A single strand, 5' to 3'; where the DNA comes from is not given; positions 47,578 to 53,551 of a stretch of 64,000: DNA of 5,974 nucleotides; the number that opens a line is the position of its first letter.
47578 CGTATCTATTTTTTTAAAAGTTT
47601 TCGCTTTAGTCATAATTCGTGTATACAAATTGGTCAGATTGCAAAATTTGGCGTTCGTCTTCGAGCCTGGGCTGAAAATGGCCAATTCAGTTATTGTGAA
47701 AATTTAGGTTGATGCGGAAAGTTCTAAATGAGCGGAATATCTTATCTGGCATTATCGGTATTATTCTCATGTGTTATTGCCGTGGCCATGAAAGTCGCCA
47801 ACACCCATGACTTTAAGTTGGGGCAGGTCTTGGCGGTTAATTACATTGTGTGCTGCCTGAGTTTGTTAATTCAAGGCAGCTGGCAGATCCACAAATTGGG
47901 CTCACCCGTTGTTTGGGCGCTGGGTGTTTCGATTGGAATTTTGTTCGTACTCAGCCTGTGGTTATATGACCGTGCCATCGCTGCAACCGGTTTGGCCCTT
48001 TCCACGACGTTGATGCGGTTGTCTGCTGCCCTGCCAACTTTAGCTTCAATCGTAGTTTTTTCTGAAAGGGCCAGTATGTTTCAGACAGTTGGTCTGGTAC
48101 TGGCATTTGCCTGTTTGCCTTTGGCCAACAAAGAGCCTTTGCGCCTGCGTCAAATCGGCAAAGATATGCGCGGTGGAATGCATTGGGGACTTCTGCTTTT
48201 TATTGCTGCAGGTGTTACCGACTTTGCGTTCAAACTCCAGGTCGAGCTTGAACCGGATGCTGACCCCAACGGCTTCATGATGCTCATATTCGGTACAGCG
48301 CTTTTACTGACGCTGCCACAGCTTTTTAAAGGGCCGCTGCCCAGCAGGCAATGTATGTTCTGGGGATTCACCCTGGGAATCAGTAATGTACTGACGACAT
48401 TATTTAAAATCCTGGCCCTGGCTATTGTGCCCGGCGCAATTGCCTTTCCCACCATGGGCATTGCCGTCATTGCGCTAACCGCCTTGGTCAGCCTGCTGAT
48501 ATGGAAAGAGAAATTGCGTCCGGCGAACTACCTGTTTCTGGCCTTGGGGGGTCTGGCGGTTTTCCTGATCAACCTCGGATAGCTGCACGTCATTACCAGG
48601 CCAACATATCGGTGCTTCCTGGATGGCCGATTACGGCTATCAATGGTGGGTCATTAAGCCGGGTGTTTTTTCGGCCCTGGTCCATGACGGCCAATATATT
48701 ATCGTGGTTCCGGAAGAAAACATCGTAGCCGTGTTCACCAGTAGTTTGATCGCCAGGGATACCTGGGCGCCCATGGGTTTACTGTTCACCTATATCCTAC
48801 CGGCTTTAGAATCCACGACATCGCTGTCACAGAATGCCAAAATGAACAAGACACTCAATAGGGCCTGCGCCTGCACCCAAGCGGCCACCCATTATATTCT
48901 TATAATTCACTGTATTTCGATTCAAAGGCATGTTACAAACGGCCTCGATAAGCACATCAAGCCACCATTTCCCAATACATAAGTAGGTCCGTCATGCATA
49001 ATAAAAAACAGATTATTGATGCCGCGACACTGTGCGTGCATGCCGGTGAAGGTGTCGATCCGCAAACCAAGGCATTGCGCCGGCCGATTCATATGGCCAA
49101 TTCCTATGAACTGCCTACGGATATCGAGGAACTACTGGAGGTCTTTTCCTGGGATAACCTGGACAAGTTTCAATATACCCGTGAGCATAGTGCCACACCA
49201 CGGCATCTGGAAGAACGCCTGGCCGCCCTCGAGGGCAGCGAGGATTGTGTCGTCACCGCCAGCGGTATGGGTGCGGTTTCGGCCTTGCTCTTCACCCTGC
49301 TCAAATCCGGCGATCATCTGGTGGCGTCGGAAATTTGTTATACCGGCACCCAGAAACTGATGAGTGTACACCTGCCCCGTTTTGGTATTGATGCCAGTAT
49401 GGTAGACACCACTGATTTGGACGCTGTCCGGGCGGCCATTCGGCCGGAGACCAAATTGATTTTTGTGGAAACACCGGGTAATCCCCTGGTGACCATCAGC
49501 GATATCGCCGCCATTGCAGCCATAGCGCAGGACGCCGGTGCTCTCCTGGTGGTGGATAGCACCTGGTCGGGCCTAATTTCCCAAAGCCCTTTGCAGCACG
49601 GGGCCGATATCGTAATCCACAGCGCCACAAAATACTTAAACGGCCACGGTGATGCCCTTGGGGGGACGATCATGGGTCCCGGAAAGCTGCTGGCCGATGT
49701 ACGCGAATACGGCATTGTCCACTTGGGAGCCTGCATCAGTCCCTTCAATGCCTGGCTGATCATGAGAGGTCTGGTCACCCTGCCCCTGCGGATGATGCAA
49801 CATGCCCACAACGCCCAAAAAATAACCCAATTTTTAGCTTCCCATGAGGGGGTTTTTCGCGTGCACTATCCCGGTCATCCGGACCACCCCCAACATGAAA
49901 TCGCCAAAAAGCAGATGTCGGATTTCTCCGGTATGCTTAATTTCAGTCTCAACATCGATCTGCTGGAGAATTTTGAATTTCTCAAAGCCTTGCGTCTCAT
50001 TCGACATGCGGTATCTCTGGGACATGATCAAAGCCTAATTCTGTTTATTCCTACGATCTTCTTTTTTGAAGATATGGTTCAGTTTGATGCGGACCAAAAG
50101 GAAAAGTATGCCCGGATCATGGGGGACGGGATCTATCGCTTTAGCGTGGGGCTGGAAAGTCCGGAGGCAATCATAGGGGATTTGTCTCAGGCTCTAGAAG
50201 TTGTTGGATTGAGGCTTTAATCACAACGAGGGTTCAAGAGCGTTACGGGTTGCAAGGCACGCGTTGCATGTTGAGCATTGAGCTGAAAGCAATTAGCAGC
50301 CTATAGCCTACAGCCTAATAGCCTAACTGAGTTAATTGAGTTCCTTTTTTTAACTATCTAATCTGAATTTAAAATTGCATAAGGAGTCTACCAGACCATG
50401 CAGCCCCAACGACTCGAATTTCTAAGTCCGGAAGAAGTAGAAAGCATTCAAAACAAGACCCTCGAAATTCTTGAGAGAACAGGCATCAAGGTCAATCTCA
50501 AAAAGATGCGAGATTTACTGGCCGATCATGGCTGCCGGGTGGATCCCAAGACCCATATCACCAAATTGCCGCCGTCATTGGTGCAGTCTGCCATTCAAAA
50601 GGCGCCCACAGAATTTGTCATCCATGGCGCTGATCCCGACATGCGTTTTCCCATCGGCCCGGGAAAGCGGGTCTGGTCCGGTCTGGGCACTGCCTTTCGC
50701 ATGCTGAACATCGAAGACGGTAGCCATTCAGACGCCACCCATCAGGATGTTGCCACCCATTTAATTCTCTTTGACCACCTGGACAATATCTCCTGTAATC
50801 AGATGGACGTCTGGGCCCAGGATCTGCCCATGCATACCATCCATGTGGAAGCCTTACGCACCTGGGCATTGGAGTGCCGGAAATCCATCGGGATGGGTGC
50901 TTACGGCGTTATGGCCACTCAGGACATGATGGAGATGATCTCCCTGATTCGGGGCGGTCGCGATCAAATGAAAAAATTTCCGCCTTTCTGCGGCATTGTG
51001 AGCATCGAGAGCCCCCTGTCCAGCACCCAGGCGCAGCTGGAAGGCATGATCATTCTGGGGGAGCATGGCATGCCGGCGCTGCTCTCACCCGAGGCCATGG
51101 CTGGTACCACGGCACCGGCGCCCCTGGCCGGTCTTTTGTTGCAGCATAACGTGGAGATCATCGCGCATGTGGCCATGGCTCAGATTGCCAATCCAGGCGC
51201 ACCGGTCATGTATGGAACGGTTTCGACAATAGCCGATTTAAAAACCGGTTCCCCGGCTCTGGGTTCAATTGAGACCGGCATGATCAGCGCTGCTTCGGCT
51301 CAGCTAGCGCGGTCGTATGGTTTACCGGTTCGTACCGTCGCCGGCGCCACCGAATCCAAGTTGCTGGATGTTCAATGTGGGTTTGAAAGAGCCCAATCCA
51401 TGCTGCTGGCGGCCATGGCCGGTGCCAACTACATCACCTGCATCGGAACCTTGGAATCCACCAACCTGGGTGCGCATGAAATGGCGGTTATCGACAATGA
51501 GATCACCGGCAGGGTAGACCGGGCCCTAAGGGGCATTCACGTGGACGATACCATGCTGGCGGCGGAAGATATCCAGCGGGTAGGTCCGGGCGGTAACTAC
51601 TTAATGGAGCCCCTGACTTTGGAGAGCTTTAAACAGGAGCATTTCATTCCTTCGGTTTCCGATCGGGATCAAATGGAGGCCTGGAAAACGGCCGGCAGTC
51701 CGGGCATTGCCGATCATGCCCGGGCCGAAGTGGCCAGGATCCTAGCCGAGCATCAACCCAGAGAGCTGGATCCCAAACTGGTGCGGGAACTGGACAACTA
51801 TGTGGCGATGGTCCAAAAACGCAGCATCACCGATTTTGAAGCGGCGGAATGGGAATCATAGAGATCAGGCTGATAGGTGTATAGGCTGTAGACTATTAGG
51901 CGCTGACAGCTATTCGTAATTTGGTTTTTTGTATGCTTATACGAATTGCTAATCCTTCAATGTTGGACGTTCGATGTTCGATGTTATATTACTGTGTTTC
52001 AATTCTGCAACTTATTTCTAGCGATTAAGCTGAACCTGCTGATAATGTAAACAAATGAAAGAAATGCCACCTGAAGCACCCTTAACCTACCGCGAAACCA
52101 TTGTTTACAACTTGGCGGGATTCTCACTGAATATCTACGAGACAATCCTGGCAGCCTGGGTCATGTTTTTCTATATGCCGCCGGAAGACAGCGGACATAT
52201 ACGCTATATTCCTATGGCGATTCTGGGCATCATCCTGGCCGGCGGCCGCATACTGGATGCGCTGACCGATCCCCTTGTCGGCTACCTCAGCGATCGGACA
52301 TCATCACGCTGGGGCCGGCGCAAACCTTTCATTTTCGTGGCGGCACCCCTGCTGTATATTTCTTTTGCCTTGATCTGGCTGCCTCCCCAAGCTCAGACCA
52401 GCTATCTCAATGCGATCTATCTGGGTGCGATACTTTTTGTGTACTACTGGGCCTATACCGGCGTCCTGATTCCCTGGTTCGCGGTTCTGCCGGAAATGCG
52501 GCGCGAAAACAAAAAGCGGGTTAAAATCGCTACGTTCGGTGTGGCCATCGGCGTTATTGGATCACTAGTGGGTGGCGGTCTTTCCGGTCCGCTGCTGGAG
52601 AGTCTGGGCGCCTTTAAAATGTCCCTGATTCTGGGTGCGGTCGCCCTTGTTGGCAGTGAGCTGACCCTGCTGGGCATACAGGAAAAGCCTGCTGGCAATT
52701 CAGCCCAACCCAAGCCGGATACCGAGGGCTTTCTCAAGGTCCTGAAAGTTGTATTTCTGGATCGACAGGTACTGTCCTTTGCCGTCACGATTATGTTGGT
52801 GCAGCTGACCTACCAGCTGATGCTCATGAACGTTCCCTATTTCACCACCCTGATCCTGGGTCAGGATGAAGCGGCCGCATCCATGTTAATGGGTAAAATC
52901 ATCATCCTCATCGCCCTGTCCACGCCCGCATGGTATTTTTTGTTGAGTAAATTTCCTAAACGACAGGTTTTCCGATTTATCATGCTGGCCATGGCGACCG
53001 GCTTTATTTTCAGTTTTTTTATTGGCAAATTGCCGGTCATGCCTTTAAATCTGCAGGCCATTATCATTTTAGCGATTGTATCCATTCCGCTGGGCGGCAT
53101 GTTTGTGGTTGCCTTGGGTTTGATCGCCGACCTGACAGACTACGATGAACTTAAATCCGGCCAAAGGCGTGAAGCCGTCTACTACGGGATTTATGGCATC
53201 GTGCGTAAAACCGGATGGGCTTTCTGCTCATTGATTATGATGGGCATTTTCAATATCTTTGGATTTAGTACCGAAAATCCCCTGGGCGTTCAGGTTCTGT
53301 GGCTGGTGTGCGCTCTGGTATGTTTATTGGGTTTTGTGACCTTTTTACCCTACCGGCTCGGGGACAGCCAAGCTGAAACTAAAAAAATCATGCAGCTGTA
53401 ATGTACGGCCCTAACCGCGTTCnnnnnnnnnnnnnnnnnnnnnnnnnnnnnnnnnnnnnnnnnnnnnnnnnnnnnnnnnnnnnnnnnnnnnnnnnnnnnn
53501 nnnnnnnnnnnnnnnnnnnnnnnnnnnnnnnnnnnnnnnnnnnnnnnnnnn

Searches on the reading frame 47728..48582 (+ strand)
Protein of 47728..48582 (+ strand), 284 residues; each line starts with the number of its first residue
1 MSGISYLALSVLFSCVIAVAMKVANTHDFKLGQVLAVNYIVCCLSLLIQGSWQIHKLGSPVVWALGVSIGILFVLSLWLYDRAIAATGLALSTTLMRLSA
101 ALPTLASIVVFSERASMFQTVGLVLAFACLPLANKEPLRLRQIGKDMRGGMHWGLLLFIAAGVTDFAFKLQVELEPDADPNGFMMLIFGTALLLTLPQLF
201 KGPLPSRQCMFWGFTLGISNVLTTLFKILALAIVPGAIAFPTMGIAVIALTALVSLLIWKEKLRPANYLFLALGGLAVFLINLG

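Call 36: search_protein_families(library=pfam, proteins=[window:47728-48582:+], max_evalue=0.00001)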
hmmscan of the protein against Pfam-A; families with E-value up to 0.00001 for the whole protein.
window:47728-48582:+ (284 aa): 1 family
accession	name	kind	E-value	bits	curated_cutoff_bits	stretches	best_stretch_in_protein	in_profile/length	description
PF00892.27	EamA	-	8.5e-12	46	28.2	1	1-128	1-128/135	EamA-like transporter family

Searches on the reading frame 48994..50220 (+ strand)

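Call 36: search_protein_families(library=pfam, proteins=[window:48994-50220:+], max_evalue=0.00001)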
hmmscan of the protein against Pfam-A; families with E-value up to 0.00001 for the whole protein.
window:48994-50220:+ (408 aa): 4 families
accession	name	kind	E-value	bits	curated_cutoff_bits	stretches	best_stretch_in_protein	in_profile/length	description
PF01053.26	Cys_Met_Meta_PP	-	1.1e-116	390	27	1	11-402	1-381/381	Cys/Met metabolism PLP-dependent enzyme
PF00155.27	Aminotran_1_2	-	1e-10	41.8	19.7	1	71-201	46-197/361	Aminotransferase class I and II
PF01041.23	DegT_DnrJ_EryC1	-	1.3e-07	31.6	19.8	1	70-189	27-146/360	DegT/DnrJ/EryC1/StrS aminotransferase family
PF01212.27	Beta_elim_lyase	-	4.4e-06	26.7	27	1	66-190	31-170/288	Beta-eliminating lyase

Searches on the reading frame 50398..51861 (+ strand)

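Call 48: search_protein_families(library=pfam, proteins=[window:50398-51861:+], max_evalue=0.000001)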
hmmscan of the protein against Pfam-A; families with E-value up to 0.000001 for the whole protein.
window:50398-51861:+ (487 aa): 1 family
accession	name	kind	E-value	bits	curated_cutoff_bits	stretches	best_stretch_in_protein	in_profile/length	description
PF06253.16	MTTB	-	7.9e-93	311.6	25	1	5-471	30-494/500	Trimethylamine methyltransferase (MTTB)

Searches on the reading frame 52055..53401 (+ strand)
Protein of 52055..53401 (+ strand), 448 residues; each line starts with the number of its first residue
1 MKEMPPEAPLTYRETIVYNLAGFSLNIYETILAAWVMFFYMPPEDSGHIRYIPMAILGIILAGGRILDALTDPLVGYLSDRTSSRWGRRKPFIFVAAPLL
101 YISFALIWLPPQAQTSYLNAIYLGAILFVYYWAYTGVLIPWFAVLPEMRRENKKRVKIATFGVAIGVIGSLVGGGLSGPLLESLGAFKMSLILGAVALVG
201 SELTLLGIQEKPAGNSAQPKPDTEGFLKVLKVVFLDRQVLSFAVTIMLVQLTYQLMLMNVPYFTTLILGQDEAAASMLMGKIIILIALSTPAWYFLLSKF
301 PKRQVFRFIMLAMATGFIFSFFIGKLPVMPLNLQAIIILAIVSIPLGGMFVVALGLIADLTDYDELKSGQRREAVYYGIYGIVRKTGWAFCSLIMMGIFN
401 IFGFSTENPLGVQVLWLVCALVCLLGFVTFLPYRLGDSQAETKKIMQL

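Call 48: search_protein_families(library=pfam, proteins=[window:52055-53401:+], max_evalue=0.000001)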
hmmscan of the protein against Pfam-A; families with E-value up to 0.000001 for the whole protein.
window:52055-53401:+ (448 aa): 2 families
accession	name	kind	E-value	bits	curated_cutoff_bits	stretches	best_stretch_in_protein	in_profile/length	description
PF13347.12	MFS_2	-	6.1e-59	200.1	27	1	19-431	3-414/427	MFS/sugar transport protein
PF07690.21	MFS_1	-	3.6e-14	52.9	33.4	1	33-390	11-345/347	Major Facilitator Superfamily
